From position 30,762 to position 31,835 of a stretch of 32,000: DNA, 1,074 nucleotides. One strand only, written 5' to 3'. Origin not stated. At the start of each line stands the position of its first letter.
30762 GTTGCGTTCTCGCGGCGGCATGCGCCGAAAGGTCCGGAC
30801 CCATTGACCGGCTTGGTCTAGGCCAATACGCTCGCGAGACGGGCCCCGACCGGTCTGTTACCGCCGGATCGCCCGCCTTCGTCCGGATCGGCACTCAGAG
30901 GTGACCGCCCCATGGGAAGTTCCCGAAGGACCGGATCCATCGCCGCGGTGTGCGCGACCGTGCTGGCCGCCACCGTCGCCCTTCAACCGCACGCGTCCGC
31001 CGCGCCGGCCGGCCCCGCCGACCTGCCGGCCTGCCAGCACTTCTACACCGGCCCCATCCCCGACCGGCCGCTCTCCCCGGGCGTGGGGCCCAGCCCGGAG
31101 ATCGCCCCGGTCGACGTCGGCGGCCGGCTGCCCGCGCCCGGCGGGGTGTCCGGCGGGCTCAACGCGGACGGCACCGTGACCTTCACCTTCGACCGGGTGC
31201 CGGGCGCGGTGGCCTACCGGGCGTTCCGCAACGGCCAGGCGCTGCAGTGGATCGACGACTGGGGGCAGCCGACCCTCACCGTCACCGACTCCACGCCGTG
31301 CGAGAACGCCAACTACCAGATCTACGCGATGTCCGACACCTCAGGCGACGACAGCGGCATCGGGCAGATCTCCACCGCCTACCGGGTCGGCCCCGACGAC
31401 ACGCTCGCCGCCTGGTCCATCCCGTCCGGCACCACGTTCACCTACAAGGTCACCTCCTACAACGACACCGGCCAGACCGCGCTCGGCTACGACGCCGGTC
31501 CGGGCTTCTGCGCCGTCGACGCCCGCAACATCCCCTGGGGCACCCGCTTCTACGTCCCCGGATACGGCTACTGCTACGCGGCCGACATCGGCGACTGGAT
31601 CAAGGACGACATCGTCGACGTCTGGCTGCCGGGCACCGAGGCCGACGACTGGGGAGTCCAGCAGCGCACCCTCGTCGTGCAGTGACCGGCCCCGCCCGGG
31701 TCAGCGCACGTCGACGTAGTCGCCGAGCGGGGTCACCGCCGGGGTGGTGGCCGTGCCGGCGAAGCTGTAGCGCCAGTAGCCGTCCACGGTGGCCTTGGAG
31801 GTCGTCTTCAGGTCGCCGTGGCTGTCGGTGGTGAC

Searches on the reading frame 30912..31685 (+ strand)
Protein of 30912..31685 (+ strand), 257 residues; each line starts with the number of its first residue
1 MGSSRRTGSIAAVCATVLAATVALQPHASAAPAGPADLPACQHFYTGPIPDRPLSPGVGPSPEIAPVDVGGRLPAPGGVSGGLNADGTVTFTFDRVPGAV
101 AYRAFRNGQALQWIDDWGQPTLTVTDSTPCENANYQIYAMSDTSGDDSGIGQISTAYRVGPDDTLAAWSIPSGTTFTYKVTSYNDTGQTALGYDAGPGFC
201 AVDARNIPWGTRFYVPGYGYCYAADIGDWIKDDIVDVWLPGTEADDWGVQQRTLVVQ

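Call 5: search_protein_families(library=pfam, proteins=[window:30912-31685:+], max_evalue=0.01)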
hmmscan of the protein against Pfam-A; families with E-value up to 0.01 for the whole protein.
window:30912-31685:+ (257 aa): 1 family
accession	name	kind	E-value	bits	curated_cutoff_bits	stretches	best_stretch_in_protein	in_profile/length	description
PF06725.17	3D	-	3.4e-08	34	23.8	1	201-253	4-65/72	3D domain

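Call 6: search_protein_families(library=ncbifam, proteins=[window:30912-31685:+], max_evalue=0.01)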
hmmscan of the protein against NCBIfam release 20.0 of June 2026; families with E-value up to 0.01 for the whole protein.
window:30912-31685:+ (257 aa): 5 families
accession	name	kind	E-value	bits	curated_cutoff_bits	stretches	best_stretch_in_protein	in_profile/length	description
NF040675.1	wall_bind_EntD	exception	9.2e-06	25.1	590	1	183-250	230-302/310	cell wall-binding protein EntD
NF040677.1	wall_bind_EntC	exception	1.1e-05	24.4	770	1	199-254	362-418/422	cell wall-binding protein EntC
NF040670.1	wall_bind_EntA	exception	1.5e-05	24.6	560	1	188-249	216-282/291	cell wall-binding protein EntA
NF040676.1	wall_bind_EntB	exception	3.8e-05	22.4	780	1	189-250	417-483/490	cell wall-binding protein EntB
NF058633.1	StatPhSurvSpsC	equivalog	4.7e-05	23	280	1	201-249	133-183/223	stationary phase survival protein SpsC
